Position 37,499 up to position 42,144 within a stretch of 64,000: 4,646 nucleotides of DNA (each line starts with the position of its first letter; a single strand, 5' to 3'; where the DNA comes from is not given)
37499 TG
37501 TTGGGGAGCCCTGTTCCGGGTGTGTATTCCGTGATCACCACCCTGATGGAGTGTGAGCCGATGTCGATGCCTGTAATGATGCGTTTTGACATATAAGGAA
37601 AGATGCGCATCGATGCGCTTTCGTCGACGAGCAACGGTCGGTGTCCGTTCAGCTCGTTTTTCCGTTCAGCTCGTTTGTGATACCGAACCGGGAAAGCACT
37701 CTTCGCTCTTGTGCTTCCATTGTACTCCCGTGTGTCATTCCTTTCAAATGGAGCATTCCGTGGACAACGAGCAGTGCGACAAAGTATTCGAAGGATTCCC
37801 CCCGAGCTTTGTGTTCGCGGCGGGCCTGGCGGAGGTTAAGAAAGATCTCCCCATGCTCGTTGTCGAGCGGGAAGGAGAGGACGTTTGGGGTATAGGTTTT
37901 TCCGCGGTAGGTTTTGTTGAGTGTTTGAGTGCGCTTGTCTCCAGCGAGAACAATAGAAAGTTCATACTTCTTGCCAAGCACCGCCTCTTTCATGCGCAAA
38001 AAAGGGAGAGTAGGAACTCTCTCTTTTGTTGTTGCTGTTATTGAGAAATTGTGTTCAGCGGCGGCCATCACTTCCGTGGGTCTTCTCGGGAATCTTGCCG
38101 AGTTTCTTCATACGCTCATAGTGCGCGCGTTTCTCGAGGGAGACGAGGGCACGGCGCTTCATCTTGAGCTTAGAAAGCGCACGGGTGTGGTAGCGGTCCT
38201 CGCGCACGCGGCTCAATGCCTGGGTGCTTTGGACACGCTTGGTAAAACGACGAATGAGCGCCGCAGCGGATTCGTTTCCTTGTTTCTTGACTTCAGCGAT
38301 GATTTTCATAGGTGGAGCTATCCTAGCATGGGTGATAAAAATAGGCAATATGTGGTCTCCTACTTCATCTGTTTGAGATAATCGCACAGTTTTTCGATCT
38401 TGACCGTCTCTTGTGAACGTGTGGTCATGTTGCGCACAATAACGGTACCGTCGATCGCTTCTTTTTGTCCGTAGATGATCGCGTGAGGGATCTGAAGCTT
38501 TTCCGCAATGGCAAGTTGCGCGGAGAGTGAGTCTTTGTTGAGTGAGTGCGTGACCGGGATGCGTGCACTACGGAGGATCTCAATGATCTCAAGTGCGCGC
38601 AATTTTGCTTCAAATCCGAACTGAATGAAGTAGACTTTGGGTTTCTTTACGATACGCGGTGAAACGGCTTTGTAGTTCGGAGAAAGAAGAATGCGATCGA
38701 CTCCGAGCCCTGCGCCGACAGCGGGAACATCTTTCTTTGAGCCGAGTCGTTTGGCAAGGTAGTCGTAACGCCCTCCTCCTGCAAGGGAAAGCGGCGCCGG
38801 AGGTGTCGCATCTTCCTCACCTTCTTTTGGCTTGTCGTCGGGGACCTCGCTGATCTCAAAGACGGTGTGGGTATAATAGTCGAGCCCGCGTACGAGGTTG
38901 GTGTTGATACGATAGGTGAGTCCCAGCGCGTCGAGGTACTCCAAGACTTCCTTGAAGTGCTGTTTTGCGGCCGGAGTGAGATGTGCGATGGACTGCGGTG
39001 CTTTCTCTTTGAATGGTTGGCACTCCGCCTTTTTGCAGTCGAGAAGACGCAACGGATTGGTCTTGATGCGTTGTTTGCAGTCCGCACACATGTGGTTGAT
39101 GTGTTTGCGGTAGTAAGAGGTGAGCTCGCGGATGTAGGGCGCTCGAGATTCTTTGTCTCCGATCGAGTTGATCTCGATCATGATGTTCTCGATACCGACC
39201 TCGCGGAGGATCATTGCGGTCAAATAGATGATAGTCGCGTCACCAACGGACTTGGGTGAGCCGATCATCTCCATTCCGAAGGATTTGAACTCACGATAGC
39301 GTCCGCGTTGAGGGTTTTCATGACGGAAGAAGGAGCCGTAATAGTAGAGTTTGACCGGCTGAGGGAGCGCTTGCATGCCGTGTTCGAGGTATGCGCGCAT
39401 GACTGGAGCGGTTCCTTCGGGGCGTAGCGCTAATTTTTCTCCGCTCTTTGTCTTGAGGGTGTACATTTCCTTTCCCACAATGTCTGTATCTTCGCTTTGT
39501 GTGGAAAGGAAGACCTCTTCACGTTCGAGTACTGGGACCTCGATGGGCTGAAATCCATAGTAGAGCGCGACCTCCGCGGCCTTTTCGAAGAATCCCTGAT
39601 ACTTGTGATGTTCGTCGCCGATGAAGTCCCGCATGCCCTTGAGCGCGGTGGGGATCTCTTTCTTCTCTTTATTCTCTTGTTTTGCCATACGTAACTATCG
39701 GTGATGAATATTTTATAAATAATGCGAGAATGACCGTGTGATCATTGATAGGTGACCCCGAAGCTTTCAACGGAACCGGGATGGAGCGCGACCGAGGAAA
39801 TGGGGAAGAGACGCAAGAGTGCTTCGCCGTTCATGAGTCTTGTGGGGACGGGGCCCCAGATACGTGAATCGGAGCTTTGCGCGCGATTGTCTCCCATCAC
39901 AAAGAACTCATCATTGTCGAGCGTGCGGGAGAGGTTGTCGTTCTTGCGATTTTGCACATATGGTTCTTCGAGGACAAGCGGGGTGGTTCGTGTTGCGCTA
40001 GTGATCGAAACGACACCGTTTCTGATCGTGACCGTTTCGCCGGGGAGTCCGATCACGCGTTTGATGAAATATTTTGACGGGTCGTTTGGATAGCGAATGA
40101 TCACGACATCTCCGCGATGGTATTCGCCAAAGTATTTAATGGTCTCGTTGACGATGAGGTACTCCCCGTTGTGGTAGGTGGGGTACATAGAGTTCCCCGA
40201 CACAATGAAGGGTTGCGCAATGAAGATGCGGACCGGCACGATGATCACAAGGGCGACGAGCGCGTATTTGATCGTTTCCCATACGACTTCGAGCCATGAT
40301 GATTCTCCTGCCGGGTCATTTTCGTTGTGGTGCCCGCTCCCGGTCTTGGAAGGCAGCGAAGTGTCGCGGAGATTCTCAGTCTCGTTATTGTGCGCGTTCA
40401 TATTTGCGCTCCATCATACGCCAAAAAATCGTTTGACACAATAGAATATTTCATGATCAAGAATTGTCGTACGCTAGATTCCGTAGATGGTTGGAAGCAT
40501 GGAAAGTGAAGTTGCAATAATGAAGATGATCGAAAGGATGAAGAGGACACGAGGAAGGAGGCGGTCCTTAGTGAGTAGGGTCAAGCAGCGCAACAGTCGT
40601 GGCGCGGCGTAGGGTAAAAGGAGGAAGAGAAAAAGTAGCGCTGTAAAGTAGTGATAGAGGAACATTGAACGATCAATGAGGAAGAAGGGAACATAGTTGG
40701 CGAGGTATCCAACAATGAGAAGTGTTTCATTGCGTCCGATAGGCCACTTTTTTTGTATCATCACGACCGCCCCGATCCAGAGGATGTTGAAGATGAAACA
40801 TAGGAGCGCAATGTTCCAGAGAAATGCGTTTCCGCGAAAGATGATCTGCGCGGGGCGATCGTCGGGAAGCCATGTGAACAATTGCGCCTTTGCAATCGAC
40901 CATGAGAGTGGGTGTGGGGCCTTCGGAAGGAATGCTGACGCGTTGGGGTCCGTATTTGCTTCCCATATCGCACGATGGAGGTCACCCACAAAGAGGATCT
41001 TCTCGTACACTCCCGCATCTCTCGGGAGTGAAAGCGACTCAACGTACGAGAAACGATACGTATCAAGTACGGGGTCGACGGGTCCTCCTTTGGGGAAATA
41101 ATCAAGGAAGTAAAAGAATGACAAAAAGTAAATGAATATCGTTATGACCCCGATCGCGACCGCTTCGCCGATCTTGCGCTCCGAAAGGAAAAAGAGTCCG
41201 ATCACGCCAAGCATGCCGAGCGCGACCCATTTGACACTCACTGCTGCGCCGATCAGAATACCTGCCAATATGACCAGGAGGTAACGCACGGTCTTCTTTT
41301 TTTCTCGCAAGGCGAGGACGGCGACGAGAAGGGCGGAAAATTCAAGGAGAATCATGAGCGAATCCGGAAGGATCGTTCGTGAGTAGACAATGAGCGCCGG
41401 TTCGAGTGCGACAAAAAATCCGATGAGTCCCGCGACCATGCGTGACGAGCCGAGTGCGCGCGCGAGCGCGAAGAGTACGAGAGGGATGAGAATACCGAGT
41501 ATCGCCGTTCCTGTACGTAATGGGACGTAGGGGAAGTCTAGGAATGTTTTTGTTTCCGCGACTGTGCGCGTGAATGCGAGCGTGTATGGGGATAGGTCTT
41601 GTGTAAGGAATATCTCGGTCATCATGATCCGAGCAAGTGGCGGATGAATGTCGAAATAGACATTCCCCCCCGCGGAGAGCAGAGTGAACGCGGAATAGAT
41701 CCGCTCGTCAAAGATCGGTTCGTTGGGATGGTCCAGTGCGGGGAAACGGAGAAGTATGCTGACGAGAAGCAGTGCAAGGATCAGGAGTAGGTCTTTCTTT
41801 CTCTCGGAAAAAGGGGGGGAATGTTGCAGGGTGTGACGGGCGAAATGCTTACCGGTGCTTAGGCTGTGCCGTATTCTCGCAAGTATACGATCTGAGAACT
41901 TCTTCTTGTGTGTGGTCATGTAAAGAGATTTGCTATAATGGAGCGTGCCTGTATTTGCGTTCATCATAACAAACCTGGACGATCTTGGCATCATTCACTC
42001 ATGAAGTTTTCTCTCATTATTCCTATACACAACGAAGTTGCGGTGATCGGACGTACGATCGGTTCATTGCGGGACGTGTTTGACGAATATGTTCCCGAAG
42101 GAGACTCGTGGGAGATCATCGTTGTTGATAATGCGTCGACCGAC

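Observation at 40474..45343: GT39-like / GT2::Pth fusion / GT39-like cluster, a candidate polyprenyl-phosphate-sugar dependent glycosylation system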

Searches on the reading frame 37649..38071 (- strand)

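Call 39: search_protein_families(library=pfam, proteins=[window:37649-38071:-], max_evalue=0.001)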
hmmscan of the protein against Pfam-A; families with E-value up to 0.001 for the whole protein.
window:37649-38071:- (140 aa): 1 family
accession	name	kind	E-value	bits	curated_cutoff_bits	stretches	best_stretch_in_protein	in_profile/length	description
PF02130.23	YbeY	-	3.3e-21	75.9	25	1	28-122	20-117/129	Endoribonuclease YbeY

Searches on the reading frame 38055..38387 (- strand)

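Call 39: search_protein_families(library=pfam, proteins=[window:38055-38387:-], max_evalue=0.001)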
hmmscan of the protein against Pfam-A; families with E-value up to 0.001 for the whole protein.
window:38055-38387:- (110 aa): 1 family
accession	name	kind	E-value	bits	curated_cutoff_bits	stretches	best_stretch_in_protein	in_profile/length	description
PF01165.25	Ribosomal_S21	-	0.00021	21.4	27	1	33-80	2-49/55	Ribosomal protein S21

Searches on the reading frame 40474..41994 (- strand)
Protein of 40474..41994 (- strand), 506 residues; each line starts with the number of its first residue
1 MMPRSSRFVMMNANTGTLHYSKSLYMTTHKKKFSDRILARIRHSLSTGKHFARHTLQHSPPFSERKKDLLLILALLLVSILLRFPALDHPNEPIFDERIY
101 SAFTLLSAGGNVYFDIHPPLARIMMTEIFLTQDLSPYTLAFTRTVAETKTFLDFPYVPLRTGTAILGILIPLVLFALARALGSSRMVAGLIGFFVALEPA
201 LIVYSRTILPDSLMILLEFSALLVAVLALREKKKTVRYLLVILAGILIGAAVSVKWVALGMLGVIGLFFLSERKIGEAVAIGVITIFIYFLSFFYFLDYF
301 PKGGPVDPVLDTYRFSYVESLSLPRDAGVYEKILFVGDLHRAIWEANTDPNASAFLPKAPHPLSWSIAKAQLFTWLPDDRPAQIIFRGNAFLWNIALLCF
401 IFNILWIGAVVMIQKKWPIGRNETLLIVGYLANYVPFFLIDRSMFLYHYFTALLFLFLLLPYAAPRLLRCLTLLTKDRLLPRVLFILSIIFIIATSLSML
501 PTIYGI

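Call 3: search_protein_families(library=pfam, proteins=[window:40474-41994:-], max_evalue=0.01)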
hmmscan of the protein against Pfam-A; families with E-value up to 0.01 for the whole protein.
window:40474-41994:- (506 aa): 2 families
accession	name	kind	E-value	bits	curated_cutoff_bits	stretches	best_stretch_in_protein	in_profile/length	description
PF02366.24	PMT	-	1.6e-23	84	22.7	1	75-271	3-198/245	Dolichyl-phosphate-mannose-protein mannosyltransferase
PF16192.10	PMT_4TMC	-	6.2e-21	75.2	32.4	1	339-505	8-185/202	C-terminal four TMM region of protein-O-mannosyltransferase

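Call 4: search_protein_families(library=ncbifam, proteins=[window:40474-41994:-], max_evalue=0.01)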
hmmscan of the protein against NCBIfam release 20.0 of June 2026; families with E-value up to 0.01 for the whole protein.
window:40474-41994:- (506 aa): 1 family
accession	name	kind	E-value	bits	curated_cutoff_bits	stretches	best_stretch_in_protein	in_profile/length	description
TIGR03663.1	TIGR03663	subfamily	2.2e-05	23.7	126.25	1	160-266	74-174/435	flippase activity-associated protein Agl23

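Call 20: search_solved_structures(query=window:40474-41994:-, max_evalue=0.01, show_alignments=2)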
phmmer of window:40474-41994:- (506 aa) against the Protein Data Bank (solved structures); distinct sequences matched with E-value up to 0.01: 4.
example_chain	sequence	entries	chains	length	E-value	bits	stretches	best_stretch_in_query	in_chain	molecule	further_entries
9e61_A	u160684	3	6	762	6.6e-16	61.3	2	51-267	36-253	Dolichyl-phosphate-mannose--protein mannosyltransferase 4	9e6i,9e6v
6p25_A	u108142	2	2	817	4.6e-14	55.2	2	67-269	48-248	Dolichyl-phosphate-mannose--protein mannosyltransferase 1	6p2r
9i5k_A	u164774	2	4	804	1.8e-13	53.2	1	59-266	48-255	Dolichyl-phosphate-mannose--protein mannosyltransferase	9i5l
6p25_B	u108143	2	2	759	2.1e-10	43.1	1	76-270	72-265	Dolichyl-phosphate-mannose--protein mannosyltransferase 2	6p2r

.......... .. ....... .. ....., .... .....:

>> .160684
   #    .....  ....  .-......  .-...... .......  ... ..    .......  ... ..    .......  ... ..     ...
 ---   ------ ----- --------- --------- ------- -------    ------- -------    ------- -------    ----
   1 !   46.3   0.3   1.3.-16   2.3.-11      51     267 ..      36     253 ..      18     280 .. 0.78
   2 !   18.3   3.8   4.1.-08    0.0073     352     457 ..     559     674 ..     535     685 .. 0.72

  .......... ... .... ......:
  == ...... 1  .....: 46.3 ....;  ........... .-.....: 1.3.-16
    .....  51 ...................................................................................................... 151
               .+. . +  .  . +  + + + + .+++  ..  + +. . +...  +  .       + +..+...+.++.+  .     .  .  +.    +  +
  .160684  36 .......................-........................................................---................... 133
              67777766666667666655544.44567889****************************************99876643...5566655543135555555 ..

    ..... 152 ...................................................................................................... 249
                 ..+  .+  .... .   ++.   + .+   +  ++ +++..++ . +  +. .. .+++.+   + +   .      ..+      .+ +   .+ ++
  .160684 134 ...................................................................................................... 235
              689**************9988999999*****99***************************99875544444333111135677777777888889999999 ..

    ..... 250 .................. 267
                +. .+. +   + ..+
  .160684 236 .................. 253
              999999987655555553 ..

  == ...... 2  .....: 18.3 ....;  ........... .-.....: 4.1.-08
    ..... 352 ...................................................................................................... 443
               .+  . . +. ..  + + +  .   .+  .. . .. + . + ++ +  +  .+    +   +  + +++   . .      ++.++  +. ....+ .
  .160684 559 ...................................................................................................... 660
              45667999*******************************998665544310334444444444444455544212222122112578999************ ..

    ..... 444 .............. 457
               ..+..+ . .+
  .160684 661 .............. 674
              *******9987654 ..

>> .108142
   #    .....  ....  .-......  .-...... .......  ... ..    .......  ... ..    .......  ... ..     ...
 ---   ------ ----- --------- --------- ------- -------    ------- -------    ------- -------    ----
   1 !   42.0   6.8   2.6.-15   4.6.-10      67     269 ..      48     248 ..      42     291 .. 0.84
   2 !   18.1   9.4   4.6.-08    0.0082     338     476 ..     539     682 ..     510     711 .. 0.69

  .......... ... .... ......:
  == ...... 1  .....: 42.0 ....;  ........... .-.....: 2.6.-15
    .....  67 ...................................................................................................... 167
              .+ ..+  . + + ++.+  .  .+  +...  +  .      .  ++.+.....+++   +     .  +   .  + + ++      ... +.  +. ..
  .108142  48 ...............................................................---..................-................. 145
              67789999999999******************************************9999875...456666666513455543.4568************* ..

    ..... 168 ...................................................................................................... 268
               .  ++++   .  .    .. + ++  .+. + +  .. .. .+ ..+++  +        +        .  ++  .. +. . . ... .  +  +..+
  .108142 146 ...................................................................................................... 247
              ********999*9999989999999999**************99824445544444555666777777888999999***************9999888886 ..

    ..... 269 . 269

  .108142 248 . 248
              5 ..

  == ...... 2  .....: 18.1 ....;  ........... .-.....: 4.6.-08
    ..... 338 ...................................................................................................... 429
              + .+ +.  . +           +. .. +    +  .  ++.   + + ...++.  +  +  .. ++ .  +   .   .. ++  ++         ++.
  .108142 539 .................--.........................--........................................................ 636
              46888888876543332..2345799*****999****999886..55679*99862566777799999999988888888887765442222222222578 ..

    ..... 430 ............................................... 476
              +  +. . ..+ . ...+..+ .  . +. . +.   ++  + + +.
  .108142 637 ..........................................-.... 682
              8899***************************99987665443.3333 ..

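Call 53: find_homologous_proteins(query=window:40474-41919:-, max_evalue=0.00001)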
Query window:40474-41919:- (481 aa): 60 proteins with E <= 0.00001 among 8000 candidates.
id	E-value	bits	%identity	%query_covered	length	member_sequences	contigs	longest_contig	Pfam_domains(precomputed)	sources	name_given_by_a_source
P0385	0.0e+0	1048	100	100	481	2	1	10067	PF02366.25,PF16192.11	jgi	jgi:dolichyl-phosphate-mannose--protein O-mannosyl transferase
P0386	4.1e-267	905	85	100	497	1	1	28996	PF02366.25,PF16192.11,PF13231.13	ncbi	-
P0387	1.2e-263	893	83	99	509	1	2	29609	PF02366.25,PF16192.11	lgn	-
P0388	3.3e-132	460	51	91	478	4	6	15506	PF02366.25,PF16192.11,PF13231.13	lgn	-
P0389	1.2e-112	395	42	96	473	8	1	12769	PF02366.25,PF16192.11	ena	-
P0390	1.1e-110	389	41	96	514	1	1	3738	PF02366.25,PF16192.11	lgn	-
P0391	2.8e-105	371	43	88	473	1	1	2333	PF02366.25,PF16192.11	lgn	-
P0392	3.2e-95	338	40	91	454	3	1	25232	PF02366.25,PF16192.11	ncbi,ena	-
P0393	3.4e-94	334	40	87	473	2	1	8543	PF02366.25,PF16192.11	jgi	-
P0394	3.1e-93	331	39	87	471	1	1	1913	PF02366.25,PF16192.11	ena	-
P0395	9.4e-93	330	40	88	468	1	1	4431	PF02366.25,PF16192.11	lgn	-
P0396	9.7e-93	330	37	94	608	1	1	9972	PF02366.25,PF04138.21,PF16192.11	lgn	-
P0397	5.6e-91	324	40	98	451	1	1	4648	PF02366.25,PF16192.11,PF13231.13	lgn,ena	-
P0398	6.7e-91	324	38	91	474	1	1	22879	PF02366.25,PF16192.11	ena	-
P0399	9.0e-91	323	40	88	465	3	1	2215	PF02366.25,PF16192.11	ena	-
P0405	8.9e-88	313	39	92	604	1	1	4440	PF02366.25,PF04138.21,PF16192.11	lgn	-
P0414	4.0e-82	295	37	92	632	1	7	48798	PF02366.25,PF04138.21,PF16192.11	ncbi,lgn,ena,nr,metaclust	ncbi:MAG: hypothetical protein UY04_C0049G0008 [Parcubacteria group bacterium GW2011_GWA2_47_7]|nr:M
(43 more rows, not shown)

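Call 54: search_protein_families(library=pfam, proteins=[P0414, P0396, P0405], max_evalue=0.001)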
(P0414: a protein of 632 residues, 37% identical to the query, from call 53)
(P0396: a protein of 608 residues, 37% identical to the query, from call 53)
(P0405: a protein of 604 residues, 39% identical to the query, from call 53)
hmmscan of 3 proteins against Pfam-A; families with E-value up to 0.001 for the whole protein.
P0414 (632 aa): 3 families
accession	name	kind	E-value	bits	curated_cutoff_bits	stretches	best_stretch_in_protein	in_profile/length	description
PF02366.24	PMT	-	1.3e-26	94.1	22.7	1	197-401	2-205/245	Dolichyl-phosphate-mannose-protein mannosyltransferase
PF16192.10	PMT_4TMC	-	2.2e-22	80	32.4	1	466-631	9-185/202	C-terminal four TMM region of protein-O-mannosyltransferase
PF04138.20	GtrA_DPMS_TM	-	4.1e-11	43.5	26.1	1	37-153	2-117/117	GtrA/DPMS, transmembrane domain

P0396 (608 aa): 3 families
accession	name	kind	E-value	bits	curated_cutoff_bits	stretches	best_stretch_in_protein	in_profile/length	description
PF02366.24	PMT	-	2.6e-32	112.8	22.7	1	179-403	2-229/245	Dolichyl-phosphate-mannose-protein mannosyltransferase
PF16192.10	PMT_4TMC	-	1.7e-20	73.8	32.4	1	440-607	7-185/202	C-terminal four TMM region of protein-O-mannosyltransferase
PF04138.20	GtrA_DPMS_TM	-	5.9e-11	43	26.1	1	19-135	2-117/117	GtrA/DPMS, transmembrane domain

P0405 (604 aa): 3 families
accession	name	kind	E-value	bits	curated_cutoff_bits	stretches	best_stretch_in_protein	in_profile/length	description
PF16192.10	PMT_4TMC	-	1.6e-26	93.5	32.4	1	436-603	7-185/202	C-terminal four TMM region of protein-O-mannosyltransferase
PF02366.24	PMT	-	1.1e-23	84.5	22.7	1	176-388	2-220/245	Dolichyl-phosphate-mannose-protein mannosyltransferase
PF04138.20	GtrA_DPMS_TM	-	2.9e-13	50.5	26.1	1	19-135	2-117/117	GtrA/DPMS, transmembrane domain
